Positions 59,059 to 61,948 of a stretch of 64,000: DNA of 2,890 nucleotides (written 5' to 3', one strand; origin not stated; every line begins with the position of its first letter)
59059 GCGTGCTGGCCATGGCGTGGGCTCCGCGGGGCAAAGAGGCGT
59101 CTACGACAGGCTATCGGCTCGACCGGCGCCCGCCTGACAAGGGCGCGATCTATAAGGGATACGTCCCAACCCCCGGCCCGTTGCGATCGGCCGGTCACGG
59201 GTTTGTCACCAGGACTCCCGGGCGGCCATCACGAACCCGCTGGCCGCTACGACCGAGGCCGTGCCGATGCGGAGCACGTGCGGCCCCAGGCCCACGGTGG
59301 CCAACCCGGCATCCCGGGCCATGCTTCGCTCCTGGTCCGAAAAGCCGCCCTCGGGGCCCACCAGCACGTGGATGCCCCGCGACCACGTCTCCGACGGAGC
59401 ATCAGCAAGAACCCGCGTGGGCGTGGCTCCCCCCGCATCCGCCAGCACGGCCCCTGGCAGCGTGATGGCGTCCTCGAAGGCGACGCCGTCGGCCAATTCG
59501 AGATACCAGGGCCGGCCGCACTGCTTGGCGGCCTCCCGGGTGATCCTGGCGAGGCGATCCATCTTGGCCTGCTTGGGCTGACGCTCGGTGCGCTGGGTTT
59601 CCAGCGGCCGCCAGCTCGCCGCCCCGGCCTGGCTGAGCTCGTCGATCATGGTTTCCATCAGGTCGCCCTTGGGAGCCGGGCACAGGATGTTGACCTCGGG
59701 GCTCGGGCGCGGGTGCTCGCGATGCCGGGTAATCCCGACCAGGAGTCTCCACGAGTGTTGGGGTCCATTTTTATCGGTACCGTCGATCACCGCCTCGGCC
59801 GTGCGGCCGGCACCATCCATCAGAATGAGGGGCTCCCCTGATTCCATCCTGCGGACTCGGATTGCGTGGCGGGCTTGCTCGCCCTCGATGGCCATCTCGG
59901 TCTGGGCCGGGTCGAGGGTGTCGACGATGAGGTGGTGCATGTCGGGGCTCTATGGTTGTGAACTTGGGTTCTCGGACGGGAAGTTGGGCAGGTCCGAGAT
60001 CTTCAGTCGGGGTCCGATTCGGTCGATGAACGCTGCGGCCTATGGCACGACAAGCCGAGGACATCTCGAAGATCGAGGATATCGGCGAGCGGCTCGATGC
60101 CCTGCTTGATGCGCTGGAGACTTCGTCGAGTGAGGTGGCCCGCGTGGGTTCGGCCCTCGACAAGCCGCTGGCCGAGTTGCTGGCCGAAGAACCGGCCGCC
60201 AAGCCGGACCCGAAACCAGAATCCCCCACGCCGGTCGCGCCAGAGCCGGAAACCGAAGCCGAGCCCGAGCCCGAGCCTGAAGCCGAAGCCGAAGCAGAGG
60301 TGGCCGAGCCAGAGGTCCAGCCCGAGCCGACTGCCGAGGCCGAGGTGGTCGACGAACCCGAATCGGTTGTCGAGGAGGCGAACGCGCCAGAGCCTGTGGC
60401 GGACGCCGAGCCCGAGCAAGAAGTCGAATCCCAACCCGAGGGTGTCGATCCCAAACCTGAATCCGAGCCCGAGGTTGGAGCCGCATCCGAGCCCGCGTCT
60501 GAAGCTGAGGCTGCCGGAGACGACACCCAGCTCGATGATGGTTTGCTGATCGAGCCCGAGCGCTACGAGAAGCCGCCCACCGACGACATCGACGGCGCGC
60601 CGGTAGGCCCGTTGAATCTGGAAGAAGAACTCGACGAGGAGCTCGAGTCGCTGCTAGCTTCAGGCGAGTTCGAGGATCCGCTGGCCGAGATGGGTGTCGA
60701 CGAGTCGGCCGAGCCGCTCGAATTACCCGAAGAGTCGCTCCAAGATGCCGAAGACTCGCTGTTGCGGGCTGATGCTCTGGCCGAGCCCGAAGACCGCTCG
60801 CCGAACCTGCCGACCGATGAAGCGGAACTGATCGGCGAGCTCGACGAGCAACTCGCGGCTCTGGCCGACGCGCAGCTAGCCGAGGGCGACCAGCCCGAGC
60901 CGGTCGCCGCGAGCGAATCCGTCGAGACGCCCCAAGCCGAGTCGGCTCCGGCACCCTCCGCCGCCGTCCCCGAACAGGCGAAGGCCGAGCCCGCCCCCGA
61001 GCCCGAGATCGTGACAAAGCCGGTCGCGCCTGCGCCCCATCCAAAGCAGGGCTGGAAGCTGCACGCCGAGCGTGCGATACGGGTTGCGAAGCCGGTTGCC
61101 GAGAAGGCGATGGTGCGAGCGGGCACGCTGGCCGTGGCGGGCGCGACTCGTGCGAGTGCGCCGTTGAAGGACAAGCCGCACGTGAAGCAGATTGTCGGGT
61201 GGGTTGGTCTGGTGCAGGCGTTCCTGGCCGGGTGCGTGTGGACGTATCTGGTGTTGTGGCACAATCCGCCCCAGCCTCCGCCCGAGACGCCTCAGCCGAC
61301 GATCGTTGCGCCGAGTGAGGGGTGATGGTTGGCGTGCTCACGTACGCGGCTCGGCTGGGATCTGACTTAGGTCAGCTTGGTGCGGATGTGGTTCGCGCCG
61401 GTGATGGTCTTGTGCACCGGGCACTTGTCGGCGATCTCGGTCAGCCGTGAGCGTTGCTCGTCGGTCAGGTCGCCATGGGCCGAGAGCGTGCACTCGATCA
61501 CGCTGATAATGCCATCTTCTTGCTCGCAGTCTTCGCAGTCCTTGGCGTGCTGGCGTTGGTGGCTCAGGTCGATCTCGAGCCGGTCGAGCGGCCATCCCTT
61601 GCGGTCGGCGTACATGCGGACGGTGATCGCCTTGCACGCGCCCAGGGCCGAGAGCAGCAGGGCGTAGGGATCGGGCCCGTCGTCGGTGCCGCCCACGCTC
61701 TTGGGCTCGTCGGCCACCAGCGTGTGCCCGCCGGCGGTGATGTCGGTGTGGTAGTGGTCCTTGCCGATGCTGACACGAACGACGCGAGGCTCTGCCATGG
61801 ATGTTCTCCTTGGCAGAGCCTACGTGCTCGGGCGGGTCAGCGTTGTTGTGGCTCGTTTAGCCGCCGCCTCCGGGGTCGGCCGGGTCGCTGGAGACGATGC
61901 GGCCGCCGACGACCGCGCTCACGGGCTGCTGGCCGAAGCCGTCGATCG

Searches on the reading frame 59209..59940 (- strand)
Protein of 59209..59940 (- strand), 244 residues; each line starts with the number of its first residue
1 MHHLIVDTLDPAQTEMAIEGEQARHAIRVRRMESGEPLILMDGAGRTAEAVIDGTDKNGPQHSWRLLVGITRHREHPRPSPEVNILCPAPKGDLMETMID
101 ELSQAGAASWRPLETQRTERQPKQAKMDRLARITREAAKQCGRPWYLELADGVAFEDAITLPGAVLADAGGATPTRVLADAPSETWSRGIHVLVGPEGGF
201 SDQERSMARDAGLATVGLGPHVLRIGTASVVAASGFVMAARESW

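Call 55: search_protein_families(library=pfam, proteins=[window:59209-59940:-], max_evalue=0.001)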
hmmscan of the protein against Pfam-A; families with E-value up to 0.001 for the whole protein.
window:59209-59940:- (244 aa): 2 families
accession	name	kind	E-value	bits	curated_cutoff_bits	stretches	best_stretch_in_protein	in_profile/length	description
PF04452.19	Methyltrans_RNA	-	3.3e-31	108.5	23.9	1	80-234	3-162/165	RNA methyltransferase domain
PF20260.4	PUA_4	-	7.5e-08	32.8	23.9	1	18-58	1-41/48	RNA methyltransferase PUA domain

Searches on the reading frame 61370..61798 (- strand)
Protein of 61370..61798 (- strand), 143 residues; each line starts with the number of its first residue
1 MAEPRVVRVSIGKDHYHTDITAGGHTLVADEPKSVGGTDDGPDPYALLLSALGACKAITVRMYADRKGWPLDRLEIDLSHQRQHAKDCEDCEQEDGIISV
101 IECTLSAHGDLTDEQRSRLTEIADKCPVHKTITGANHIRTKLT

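Call 55: search_protein_families(library=pfam, proteins=[window:61370-61798:-], max_evalue=0.001)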
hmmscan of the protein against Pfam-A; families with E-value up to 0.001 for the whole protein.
window:61370-61798:- (143 aa): 1 family
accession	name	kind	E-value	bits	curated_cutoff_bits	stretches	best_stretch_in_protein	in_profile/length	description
PF02566.24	OsmC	-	2.3e-17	63.7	27.5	1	37-140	1-99/100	OsmC-like protein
